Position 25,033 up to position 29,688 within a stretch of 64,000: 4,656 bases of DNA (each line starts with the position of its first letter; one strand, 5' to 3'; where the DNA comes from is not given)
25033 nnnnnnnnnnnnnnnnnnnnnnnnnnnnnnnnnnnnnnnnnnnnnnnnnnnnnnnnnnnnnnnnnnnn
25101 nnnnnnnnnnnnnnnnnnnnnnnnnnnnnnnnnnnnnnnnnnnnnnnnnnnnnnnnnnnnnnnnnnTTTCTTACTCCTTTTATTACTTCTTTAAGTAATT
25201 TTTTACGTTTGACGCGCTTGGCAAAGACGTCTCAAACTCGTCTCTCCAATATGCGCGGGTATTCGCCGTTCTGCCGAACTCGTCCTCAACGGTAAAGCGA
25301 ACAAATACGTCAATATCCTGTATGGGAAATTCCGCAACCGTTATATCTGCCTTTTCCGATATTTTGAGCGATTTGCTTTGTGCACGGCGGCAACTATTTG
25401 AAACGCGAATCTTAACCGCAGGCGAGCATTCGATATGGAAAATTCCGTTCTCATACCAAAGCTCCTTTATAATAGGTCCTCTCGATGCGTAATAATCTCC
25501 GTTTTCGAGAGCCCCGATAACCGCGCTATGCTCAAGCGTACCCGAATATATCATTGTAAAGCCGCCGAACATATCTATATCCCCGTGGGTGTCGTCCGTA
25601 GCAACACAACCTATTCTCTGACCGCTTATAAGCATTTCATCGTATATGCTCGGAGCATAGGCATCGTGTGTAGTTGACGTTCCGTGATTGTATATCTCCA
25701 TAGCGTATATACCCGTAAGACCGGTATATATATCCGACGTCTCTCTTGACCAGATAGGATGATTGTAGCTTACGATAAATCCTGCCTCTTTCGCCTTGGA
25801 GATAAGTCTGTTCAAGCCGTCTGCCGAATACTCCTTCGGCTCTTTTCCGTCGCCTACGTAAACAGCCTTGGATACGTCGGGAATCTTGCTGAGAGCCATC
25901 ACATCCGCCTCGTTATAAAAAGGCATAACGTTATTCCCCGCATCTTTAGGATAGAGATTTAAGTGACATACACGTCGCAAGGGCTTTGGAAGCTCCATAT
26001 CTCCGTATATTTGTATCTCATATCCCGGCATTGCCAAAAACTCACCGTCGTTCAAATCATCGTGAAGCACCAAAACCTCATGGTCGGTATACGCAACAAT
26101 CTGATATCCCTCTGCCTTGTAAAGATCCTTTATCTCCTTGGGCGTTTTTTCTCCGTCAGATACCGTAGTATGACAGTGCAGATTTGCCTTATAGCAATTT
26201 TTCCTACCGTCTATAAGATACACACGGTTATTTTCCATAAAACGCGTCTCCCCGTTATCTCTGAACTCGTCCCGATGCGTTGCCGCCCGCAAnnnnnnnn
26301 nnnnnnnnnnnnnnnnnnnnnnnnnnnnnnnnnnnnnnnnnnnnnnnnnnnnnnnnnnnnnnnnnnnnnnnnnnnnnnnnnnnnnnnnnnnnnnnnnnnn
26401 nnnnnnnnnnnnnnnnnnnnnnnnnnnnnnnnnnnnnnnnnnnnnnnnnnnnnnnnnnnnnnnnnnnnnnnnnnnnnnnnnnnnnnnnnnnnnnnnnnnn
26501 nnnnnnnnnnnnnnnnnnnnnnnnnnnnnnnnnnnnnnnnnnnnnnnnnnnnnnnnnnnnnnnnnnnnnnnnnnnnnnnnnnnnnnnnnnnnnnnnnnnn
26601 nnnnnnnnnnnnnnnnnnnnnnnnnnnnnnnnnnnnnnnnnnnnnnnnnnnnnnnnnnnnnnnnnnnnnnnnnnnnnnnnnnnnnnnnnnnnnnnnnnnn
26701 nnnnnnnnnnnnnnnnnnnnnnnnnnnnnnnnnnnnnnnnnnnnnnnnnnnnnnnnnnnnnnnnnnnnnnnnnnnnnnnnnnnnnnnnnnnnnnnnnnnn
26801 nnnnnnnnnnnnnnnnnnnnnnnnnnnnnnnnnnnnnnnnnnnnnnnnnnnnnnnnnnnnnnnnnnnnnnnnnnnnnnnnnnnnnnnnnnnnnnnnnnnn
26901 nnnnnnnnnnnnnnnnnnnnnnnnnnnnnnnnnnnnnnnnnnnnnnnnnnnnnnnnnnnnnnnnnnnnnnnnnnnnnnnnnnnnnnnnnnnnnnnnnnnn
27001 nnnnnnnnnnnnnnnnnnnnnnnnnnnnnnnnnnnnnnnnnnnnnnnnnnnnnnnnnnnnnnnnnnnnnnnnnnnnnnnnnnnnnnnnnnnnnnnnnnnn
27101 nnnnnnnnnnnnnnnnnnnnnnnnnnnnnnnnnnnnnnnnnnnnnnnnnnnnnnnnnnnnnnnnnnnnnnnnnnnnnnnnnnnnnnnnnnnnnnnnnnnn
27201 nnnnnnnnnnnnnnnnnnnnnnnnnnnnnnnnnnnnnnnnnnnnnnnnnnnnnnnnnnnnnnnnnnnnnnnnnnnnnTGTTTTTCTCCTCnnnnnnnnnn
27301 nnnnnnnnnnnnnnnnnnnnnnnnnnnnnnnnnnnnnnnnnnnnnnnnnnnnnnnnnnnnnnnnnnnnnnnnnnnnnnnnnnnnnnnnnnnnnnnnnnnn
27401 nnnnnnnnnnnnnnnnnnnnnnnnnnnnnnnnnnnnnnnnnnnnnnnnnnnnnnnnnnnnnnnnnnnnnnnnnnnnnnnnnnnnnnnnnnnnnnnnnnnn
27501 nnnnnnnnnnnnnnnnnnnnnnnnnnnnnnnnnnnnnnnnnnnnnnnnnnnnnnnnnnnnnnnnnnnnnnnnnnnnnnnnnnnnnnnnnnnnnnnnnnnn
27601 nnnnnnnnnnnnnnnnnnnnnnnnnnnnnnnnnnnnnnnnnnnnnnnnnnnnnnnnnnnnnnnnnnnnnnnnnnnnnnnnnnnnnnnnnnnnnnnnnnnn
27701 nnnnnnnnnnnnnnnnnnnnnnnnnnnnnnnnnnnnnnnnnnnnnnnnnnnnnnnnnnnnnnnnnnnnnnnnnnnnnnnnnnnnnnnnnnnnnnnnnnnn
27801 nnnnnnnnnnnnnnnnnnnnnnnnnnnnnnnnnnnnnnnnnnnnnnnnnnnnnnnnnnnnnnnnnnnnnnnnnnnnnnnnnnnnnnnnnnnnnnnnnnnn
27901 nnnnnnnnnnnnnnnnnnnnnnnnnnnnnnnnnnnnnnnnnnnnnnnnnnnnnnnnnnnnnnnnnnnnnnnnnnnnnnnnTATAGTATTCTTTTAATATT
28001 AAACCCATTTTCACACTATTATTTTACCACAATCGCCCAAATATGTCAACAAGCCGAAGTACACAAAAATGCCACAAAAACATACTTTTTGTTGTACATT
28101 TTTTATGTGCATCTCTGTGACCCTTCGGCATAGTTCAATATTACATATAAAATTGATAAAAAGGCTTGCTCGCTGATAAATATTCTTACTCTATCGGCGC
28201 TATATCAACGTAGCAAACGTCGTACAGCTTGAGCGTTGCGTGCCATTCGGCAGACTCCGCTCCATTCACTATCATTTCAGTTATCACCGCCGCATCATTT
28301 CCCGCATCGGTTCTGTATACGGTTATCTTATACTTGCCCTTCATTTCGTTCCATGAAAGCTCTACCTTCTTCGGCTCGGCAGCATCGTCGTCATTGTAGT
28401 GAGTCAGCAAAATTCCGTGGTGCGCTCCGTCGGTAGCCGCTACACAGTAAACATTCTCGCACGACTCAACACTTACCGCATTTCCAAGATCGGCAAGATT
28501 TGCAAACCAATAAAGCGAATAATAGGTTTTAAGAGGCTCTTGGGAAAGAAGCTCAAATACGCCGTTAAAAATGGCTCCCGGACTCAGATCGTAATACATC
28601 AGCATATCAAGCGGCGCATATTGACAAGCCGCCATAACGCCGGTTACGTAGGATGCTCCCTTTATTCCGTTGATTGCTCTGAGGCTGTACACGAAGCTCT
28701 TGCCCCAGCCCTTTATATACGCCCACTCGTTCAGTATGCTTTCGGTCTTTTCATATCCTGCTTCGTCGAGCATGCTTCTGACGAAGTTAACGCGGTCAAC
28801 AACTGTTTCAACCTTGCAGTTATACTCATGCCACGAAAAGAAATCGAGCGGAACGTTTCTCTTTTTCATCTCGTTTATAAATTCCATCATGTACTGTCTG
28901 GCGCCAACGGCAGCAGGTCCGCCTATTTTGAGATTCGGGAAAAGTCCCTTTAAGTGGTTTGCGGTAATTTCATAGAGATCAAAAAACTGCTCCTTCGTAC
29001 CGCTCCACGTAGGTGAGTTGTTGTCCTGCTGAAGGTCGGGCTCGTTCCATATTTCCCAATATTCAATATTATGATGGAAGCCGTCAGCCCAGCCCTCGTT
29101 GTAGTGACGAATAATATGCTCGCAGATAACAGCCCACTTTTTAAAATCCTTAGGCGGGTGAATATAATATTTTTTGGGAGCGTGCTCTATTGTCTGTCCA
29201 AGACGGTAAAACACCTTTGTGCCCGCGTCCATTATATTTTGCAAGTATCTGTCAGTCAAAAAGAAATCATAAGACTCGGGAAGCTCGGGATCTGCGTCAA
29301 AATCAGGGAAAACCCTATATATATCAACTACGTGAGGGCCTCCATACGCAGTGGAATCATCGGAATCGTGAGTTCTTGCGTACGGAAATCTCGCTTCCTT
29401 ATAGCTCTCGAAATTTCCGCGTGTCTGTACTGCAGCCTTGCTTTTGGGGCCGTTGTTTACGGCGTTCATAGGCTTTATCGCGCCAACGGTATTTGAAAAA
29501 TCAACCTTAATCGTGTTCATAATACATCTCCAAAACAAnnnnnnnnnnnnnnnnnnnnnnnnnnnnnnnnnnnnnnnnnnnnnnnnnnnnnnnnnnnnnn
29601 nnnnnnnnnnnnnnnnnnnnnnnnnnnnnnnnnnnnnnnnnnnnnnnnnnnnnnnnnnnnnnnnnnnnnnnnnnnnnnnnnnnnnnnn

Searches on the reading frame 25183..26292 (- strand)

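Call 44: search_protein_families(library=pfam, proteins=[window:25183-26292:-], max_evalue=0.001)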
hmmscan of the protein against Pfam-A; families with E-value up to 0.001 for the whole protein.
window:25183-26292:- (369 aa): 1 family
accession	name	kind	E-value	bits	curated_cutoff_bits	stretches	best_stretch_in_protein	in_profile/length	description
PF02811.25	PHP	-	0.00022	22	26.4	1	38-96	2-41/164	PHP domain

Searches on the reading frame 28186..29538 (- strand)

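Call 44: search_protein_families(library=pfam, proteins=[window:28186-29538:-], max_evalue=0.001)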
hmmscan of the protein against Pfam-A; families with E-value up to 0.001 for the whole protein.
window:28186-29538:- (450 aa): 1 family
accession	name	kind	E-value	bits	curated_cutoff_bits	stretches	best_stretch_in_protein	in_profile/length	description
PF01229.23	Glyco_hydro_39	-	4.3e-24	85.6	26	1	84-244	68-231/472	Glycosyl hydrolases family 39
